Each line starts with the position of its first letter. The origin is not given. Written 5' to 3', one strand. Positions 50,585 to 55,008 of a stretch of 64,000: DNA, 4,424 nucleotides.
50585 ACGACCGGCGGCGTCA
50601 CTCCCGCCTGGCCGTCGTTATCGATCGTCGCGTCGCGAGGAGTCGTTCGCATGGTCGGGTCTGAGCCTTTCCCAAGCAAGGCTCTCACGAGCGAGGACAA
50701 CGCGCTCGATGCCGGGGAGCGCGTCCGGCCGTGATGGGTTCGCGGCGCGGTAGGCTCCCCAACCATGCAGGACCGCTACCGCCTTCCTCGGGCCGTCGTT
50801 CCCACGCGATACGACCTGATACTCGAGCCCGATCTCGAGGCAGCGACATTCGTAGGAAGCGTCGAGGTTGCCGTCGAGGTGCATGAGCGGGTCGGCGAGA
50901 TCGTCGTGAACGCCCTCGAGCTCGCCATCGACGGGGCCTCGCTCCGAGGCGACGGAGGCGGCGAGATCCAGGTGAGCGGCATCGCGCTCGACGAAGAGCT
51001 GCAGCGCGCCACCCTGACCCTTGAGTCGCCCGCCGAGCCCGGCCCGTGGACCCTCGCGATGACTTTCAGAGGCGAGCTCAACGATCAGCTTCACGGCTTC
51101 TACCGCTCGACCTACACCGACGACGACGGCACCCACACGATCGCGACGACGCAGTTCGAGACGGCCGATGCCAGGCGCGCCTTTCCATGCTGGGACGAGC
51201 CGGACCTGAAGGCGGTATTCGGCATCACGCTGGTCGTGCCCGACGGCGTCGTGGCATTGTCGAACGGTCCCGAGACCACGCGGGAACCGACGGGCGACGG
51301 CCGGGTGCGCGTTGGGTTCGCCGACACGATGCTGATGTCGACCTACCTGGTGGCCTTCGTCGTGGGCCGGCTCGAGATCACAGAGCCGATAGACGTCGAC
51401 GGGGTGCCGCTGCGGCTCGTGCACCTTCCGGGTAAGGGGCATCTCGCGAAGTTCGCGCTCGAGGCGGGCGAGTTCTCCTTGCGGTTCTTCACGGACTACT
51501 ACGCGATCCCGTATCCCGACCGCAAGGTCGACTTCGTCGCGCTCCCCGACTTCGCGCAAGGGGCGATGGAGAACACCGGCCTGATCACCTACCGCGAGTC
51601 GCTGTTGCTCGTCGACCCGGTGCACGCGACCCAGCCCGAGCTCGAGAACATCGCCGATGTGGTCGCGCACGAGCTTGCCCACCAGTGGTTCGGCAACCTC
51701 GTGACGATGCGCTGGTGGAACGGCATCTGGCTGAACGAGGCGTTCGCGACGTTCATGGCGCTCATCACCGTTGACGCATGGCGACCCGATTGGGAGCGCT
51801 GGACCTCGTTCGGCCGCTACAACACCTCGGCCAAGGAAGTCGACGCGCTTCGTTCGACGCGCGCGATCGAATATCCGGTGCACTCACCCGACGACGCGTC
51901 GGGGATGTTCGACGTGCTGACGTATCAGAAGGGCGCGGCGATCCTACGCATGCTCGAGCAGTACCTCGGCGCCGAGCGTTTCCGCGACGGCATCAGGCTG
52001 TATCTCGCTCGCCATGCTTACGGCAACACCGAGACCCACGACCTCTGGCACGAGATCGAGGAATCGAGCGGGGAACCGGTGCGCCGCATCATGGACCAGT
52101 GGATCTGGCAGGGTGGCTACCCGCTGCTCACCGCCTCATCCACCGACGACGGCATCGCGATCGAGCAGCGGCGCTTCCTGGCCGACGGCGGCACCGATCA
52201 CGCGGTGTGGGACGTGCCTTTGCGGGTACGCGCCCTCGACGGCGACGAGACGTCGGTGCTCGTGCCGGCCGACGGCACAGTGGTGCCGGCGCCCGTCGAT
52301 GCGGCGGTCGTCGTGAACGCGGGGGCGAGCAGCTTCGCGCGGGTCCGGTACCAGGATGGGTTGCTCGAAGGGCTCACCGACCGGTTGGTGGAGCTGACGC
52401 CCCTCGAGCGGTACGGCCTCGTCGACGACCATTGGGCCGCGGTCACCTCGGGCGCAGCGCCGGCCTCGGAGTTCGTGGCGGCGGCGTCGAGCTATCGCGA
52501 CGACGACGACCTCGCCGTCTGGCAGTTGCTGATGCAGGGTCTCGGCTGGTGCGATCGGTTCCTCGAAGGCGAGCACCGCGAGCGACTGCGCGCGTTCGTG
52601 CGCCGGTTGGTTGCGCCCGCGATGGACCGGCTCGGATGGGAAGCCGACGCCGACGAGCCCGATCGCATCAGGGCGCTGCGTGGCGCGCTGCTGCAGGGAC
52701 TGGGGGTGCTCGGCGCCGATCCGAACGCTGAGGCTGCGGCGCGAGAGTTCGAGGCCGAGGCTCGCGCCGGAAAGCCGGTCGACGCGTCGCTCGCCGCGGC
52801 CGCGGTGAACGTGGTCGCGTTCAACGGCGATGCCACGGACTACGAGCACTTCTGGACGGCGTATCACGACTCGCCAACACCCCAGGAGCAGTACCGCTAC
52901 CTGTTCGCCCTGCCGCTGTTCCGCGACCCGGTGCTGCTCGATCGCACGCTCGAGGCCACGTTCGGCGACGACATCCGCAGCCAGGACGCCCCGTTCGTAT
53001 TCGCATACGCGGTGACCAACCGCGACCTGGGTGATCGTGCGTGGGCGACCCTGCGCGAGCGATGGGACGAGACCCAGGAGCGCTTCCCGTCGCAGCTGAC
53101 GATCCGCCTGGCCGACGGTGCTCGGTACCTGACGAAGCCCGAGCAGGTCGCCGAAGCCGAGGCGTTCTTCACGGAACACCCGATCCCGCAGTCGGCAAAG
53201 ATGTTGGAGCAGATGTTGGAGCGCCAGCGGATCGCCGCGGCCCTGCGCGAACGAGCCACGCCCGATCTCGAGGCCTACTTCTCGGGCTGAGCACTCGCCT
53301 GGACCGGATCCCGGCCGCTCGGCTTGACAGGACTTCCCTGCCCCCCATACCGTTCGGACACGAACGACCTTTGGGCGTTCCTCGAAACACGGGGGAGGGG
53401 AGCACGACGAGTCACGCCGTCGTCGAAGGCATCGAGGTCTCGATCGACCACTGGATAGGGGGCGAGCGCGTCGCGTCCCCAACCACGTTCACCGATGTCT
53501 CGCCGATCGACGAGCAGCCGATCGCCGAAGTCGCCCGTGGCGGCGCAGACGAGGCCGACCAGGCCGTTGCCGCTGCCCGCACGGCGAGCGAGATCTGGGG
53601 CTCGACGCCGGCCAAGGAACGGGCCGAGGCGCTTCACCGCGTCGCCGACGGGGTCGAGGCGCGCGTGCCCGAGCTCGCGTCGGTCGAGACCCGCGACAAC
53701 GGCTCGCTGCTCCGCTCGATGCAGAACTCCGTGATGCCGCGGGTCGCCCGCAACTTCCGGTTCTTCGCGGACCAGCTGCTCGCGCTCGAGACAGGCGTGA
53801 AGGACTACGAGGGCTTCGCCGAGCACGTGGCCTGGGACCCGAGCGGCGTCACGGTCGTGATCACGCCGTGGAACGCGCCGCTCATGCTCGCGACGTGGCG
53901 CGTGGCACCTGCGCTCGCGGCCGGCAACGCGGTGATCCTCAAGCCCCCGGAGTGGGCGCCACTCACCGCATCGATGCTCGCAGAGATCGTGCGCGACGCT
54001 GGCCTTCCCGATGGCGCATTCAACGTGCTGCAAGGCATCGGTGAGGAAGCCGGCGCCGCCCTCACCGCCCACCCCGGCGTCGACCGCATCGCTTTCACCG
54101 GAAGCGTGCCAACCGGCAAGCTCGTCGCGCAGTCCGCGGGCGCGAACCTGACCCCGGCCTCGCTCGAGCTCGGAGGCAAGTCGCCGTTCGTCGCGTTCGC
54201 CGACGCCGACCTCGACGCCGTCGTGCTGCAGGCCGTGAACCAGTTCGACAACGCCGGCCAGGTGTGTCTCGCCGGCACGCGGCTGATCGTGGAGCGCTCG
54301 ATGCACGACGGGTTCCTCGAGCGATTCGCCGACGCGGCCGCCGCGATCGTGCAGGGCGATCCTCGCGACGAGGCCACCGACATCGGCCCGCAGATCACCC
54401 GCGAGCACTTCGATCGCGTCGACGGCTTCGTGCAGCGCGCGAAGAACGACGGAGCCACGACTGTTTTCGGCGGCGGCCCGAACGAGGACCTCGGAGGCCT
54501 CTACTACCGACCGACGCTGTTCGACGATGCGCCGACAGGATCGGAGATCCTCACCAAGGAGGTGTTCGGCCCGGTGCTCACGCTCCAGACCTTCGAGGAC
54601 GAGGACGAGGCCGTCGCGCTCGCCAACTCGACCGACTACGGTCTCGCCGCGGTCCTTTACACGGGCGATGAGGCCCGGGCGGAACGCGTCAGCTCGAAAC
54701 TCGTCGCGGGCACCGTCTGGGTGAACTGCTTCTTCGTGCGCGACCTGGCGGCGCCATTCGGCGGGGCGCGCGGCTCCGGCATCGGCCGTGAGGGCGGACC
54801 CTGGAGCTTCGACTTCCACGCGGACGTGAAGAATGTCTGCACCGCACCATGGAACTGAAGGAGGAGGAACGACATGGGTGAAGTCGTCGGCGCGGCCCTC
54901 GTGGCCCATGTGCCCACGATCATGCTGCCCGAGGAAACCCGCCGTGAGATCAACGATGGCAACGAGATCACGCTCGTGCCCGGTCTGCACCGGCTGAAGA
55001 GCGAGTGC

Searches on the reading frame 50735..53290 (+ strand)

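Call 83: search_protein_families(library=pfam, max_evalue=0.00001, proteins=[window:50735-53290:+])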
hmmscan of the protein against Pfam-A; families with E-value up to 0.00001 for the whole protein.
window:50735-53290:+ (851 aa): 3 families
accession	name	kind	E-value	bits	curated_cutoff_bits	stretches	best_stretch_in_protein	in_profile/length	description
PF01433.26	Peptidase_M1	-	1.3e-75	254.2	27.7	1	240-456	1-218/218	Peptidase family M1 domain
PF11838.14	ERAP1_C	-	2.7e-62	211.4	38.2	1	525-832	2-317/318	ERAP1-like C-terminal domain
PF17900.6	Peptidase_M1_N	-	1.5e-47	162.5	25.8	1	22-205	1-186/186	Peptidase M1 N-terminal domain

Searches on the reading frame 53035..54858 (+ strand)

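Call 83: search_protein_families(library=pfam, max_evalue=0.00001, proteins=[window:53035-54858:+])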
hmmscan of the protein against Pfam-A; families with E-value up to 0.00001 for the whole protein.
window:53035-54858:+ (607 aa): 1 family
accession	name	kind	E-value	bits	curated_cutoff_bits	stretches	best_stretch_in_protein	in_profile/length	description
PF00171.27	Aldedh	-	1.9e-151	505.2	23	1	150-601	7-461/461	Aldehyde dehydrogenase family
